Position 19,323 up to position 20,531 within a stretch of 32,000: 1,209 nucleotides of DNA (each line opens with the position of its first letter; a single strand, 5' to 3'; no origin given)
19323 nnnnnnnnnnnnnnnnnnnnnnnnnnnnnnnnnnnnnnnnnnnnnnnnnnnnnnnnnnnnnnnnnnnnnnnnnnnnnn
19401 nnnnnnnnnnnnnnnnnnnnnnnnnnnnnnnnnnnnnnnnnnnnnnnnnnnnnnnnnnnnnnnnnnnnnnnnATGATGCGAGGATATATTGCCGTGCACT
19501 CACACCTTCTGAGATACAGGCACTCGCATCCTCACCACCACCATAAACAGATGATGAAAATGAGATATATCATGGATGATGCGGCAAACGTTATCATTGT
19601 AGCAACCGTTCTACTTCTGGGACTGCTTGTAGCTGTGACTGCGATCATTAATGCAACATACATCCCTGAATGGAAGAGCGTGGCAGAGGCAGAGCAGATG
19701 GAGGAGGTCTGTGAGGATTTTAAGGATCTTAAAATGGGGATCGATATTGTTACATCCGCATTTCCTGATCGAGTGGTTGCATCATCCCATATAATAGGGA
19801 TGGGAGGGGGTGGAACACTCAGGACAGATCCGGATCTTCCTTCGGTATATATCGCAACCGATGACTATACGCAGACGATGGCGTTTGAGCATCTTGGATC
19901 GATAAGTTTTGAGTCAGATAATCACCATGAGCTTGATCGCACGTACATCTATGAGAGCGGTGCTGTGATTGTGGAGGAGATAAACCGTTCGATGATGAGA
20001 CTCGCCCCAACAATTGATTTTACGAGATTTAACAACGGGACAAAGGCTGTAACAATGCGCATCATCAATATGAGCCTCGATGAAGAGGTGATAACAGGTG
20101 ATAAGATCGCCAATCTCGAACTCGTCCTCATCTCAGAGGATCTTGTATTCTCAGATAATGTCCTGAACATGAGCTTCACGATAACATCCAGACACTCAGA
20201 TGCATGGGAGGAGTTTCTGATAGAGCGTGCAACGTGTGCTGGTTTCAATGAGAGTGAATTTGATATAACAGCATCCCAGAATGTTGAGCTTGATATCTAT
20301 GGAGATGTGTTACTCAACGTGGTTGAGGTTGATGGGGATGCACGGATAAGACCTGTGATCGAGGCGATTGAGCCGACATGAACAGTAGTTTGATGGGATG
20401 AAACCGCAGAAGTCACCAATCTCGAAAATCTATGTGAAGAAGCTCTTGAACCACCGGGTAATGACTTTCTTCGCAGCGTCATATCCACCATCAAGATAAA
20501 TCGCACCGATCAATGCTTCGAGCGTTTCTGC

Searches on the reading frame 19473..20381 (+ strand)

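Call 34: search_protein_families(library=pfam, proteins=[window:19473-20381:+], max_evalue=0.001)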
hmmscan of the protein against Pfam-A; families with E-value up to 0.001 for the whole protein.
window:19473-20381:+ (302 aa): 1 family
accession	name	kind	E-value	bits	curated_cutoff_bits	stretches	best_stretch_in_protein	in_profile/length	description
PF23960.2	DUF7289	-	9e-12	45.5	27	1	42-287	6-236/238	Family of unknown function (DUF7289)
